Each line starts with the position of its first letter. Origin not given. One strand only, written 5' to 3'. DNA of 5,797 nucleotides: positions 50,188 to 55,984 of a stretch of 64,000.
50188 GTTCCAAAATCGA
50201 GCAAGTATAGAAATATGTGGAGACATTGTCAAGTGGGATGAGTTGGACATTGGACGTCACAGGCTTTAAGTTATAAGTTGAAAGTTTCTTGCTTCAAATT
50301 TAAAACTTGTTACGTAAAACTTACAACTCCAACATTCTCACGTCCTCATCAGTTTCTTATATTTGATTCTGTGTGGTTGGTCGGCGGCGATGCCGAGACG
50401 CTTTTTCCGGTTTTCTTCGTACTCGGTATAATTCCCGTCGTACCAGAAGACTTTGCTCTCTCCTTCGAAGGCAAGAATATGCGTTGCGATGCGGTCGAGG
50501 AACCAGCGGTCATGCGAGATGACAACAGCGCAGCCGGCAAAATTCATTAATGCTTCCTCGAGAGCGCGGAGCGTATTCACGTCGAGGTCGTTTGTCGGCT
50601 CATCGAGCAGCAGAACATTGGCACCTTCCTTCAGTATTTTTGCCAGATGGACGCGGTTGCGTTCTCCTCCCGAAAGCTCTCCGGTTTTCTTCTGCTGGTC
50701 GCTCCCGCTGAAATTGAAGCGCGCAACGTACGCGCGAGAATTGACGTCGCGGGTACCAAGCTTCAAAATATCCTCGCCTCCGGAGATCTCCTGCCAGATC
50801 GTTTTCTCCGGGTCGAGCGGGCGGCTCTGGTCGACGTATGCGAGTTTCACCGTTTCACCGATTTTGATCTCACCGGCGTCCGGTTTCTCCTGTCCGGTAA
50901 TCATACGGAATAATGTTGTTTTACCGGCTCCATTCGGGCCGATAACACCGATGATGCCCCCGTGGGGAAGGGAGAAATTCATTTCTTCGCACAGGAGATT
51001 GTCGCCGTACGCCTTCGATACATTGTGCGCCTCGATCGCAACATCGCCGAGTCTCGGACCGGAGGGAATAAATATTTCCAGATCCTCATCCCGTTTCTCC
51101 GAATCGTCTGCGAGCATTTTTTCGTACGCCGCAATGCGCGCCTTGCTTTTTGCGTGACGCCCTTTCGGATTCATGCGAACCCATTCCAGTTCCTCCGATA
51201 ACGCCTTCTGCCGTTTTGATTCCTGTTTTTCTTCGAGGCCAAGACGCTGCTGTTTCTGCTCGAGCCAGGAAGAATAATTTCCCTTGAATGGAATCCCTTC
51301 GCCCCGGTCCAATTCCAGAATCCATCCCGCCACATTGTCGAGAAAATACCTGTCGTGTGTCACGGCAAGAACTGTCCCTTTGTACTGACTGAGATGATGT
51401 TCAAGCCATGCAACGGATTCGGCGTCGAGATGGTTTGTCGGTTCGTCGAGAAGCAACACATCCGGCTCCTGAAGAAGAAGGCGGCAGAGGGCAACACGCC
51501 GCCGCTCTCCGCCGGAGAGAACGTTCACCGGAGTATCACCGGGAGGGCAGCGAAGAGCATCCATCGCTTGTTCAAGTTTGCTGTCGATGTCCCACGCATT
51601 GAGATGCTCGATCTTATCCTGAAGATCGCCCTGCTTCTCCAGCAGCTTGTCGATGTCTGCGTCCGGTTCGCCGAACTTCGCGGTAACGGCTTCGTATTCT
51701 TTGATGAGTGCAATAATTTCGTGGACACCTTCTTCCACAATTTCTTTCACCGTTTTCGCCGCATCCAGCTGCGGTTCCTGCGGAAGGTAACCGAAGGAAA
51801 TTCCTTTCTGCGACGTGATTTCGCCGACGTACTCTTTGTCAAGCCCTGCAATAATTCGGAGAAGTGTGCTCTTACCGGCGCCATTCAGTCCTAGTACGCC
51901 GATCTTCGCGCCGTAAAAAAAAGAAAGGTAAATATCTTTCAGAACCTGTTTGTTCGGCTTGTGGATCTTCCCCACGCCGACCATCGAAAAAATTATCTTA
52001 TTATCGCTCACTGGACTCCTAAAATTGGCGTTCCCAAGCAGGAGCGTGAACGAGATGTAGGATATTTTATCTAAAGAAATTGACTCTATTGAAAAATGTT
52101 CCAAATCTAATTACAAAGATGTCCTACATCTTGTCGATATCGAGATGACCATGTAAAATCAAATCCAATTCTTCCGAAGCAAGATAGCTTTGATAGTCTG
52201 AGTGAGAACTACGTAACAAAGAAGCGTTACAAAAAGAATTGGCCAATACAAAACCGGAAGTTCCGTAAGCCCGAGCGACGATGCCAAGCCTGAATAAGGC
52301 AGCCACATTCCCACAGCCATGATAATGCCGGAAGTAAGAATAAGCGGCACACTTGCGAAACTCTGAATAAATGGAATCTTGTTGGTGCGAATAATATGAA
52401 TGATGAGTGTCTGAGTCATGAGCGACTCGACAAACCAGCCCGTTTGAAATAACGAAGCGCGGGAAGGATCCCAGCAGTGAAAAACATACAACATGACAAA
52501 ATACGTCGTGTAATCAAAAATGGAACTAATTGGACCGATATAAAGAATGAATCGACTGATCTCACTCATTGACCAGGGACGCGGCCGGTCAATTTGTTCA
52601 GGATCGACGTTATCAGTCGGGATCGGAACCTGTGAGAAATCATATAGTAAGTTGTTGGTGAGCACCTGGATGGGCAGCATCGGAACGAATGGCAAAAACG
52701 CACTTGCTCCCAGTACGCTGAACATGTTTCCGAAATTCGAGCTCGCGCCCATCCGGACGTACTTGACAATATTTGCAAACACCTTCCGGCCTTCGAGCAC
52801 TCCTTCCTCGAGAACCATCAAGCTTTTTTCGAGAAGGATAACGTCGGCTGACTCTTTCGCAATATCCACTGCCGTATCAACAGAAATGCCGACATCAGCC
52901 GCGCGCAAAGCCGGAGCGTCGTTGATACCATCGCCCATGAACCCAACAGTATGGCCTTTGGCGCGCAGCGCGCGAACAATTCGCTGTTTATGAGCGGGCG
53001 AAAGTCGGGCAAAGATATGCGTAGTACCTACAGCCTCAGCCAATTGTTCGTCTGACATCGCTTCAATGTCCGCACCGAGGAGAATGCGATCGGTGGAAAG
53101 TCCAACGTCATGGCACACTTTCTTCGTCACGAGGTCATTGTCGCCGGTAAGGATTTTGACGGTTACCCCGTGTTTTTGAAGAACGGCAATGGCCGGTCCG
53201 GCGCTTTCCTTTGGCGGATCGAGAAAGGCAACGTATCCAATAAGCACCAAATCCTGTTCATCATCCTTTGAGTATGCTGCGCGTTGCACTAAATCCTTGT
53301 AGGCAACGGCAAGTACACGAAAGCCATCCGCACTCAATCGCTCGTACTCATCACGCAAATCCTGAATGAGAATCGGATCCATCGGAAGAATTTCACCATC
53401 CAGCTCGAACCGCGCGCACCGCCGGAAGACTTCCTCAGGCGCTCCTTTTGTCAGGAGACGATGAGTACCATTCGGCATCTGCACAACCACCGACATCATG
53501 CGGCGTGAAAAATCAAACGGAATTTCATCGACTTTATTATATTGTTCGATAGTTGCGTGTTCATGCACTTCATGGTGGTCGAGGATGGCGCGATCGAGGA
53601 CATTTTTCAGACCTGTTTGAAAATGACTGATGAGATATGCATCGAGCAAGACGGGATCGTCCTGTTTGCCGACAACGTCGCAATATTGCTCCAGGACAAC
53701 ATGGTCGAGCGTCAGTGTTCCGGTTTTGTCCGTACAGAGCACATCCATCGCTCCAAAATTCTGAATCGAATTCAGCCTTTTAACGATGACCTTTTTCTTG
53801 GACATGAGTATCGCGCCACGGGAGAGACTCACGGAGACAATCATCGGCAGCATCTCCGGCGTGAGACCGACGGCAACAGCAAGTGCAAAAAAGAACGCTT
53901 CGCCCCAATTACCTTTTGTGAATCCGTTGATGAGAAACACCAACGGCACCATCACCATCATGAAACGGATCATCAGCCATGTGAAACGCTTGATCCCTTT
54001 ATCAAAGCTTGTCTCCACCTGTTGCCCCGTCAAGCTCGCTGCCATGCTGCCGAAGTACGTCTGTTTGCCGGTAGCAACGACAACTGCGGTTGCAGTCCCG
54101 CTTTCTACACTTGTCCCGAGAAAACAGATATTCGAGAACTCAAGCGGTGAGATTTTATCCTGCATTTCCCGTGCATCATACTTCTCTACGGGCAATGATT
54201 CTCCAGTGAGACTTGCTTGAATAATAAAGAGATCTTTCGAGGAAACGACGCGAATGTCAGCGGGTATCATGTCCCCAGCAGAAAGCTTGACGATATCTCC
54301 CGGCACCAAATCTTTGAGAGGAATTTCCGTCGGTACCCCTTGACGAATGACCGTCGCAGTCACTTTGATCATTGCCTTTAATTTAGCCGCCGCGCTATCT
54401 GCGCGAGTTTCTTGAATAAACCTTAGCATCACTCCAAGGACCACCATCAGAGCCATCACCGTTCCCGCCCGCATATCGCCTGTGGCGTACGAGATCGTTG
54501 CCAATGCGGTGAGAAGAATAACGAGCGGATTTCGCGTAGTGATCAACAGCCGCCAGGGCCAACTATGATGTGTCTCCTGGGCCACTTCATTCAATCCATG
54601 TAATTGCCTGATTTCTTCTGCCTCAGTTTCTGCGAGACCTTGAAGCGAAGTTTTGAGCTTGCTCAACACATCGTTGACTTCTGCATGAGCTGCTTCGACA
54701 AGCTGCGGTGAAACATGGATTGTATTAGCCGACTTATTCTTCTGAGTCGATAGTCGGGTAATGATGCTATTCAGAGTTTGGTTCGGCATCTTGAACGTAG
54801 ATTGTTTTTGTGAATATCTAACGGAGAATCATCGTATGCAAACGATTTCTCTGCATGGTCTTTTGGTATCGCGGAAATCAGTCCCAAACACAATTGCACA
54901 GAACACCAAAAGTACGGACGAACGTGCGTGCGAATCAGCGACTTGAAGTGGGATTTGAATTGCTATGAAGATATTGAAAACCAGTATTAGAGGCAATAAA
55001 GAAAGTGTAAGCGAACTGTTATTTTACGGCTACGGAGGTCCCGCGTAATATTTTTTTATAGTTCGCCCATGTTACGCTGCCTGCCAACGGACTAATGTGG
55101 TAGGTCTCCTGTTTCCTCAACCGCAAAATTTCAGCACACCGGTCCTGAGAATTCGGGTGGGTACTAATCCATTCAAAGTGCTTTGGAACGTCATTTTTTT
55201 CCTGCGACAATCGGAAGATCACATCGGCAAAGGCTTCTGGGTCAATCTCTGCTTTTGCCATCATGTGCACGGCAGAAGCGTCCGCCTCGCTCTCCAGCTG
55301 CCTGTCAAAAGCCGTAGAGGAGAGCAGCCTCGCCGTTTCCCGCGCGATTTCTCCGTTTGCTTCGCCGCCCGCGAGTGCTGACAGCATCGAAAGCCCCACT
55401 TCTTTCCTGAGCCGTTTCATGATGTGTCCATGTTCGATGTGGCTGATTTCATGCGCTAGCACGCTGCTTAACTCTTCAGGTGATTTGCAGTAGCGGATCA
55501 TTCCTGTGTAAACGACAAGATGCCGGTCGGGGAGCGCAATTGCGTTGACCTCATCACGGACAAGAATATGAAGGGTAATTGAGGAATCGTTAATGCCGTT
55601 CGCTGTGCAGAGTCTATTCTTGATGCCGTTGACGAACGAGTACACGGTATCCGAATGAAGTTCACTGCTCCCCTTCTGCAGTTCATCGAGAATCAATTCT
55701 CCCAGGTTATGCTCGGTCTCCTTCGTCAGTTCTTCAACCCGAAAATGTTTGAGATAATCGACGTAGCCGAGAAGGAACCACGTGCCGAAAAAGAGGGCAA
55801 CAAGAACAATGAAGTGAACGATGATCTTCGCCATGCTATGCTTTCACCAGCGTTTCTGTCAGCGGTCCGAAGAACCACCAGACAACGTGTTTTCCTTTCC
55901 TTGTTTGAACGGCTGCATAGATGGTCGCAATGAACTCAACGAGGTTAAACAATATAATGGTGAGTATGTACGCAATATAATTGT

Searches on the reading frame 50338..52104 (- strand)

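Call 57: search_protein_families(library=pfam, proteins=[window:50338-52104:-], max_evalue=0.00001)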
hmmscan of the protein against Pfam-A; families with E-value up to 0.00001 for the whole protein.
window:50338-52104:- (588 aa): 5 families
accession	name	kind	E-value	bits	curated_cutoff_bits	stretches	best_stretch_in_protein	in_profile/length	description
PF00005.33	ABC_tran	-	1.9e-56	190.9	25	2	373-505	2-137/137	ABC transporter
PF13304.12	AAA_21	-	4.8e-16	60.1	27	0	192-256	234-304/304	AAA domain, putative AbiEii toxin, Type IV TA system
PF12848.13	ABC_tran_Xtn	-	1.9e-15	57.2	25.9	1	263-337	1-77/85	ABC transporter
PF02463.25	SMC_N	-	5.9e-08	32.8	40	0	69-257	28-204/220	RecF/RecN/SMC N terminal domain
PF13401.12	AAA_22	-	5.5e-06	27.2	27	0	382-528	5-119/130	AAA domain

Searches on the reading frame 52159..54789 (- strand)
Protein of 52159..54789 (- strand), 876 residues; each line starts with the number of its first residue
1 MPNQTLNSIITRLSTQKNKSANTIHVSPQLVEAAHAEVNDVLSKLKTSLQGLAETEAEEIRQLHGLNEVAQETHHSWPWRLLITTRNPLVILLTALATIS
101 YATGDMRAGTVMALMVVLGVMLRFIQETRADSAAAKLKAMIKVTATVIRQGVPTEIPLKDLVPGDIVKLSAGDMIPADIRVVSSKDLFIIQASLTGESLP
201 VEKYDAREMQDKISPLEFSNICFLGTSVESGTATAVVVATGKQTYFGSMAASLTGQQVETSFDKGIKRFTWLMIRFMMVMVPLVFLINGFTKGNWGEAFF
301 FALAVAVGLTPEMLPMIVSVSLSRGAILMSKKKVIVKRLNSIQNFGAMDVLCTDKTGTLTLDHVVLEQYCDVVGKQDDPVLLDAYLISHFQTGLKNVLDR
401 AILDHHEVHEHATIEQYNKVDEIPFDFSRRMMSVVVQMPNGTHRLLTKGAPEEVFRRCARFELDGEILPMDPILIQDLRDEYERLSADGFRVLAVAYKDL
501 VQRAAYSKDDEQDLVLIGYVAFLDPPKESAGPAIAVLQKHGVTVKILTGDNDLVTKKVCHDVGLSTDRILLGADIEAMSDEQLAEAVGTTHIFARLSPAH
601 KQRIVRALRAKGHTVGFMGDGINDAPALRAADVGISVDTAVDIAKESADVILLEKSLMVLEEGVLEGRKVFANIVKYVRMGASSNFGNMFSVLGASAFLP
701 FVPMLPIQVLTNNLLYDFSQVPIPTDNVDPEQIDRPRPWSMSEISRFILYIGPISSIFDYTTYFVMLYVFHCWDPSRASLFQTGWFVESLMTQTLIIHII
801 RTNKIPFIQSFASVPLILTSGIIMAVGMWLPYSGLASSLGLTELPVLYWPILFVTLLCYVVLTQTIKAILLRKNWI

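Call 57: search_protein_families(library=pfam, proteins=[window:52159-54789:-], max_evalue=0.00001)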
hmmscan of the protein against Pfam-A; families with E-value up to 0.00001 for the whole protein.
window:52159-54789:- (876 aa): 5 families
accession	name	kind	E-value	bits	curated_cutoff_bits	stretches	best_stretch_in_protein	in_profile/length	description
PF00122.25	E1-E2_ATPase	-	6e-43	146.9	28.1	1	140-332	2-181/181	E1-E2 ATPase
PF00689.26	Cation_ATPase_C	-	1.5e-17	64.3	27.3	1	702-869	2-175/175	Cation transporting ATPase, C-terminus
PF00702.32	Hydrolase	-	1.8e-15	58.3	26.4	1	348-632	1-191/191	haloacid dehalogenase-like hydrolase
PF13246.12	Cation_ATPase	-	1.6e-12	47.7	21.7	1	410-460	39-90/91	Cation transport ATPase (P-type)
PF00690.31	Cation_ATPase_N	-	2.2e-12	46.9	20.4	1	35-100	3-69/69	Cation transporter/ATPase, N-terminus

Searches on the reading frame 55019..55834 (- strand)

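Call 57: search_protein_families(library=pfam, proteins=[window:55019-55834:-], max_evalue=0.00001)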
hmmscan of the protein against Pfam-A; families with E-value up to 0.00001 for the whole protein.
window:55019-55834:- (271 aa): 1 family
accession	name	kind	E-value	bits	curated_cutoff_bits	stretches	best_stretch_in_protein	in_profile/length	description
PF01435.24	Peptidase_M48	-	3.3e-25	89.4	20.3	1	76-237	15-183/186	Peptidase family M48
